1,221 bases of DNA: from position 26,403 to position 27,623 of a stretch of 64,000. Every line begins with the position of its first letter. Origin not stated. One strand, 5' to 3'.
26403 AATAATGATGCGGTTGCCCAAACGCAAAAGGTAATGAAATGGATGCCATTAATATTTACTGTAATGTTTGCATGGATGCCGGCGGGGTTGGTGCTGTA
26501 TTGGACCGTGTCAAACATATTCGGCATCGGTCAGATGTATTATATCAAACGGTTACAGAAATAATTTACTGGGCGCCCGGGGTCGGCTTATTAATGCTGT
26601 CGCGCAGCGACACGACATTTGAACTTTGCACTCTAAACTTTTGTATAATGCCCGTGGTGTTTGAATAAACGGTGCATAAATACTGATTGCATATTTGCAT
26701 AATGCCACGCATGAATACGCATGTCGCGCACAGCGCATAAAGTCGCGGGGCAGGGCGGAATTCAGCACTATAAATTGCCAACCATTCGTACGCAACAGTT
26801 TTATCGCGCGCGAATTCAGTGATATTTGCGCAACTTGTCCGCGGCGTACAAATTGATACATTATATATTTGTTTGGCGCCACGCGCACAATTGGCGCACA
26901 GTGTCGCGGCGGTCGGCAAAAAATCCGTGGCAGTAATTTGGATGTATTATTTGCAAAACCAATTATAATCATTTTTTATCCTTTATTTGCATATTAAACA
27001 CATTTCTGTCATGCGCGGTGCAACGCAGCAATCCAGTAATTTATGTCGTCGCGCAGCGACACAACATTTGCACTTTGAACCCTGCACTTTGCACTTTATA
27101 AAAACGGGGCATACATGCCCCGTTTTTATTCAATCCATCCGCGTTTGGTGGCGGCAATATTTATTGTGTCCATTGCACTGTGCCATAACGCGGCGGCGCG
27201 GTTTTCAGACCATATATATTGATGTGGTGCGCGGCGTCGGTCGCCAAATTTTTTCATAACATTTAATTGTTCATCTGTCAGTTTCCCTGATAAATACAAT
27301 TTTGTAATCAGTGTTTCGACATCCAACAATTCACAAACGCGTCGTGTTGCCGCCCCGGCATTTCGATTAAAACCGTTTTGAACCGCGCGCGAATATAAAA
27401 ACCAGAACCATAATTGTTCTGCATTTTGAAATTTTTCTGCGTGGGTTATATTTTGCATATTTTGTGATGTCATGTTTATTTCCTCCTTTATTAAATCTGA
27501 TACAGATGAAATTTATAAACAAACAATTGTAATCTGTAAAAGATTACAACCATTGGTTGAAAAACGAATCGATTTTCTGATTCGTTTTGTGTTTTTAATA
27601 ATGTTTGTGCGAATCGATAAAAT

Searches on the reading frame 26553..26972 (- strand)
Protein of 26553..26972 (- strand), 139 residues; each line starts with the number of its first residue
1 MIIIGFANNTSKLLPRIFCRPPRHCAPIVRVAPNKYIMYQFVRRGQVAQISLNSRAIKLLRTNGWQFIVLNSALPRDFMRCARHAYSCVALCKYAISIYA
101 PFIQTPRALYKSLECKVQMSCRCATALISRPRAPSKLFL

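Call 12: search_protein_families(library=pfam, proteins=[window:26553-26972:-], max_evalue=0.1)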
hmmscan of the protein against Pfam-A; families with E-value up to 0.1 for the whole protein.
window:26553-26972:- (139 aa): 0 families

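Call 39: search_protein_families(library=phrogs, proteins=[window:26553-26972:-], max_evalue=1)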
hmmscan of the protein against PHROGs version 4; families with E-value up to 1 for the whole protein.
window:26553-26972:- (139 aa): 0 families

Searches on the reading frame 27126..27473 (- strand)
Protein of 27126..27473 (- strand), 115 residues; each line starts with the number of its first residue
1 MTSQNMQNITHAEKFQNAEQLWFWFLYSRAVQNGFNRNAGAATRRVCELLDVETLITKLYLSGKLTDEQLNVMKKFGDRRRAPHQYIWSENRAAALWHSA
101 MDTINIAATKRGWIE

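Call 4: search_protein_families(library=pfam, proteins=[window:27126-27473:-], max_evalue=1)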
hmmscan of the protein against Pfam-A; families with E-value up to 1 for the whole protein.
window:27126-27473:- (115 aa): 1 family
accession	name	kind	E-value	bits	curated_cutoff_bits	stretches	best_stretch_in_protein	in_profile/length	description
PF14673.11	DUF4459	-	0.14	12.5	27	1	57-82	30-55/159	Domain of unknown function (DUF4459)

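Call 5: search_protein_families(library=ncbifam, proteins=[window:27126-27473:-], max_evalue=1)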
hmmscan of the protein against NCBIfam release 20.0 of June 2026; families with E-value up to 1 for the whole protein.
window:27126-27473:- (115 aa): 0 families

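Call 12: search_protein_families(library=pfam, proteins=[window:27126-27473:-], max_evalue=0.1)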
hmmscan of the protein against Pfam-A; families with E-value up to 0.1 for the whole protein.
window:27126-27473:- (115 aa): 0 families

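Call 39: search_protein_families(library=phrogs, proteins=[window:27126-27473:-], max_evalue=1)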
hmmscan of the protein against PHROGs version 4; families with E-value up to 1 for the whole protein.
window:27126-27473:- (115 aa): 3 families
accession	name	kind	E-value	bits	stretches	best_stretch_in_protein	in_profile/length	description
phrog_25508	-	unknown function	0.025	15.6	1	52-76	35-60/73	-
phrog_11796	-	unknown function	0.18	12.9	1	66-97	163-193/217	-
phrog_36411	-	unknown function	0.22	12.6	1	20-76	12-68/126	-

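Call 65: search_solved_structures(query=A4, max_evalue=10, show_alignments=2)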
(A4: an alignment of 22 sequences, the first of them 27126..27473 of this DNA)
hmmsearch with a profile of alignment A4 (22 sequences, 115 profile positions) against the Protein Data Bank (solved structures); distinct sequences matched with E-value up to 10: 0.
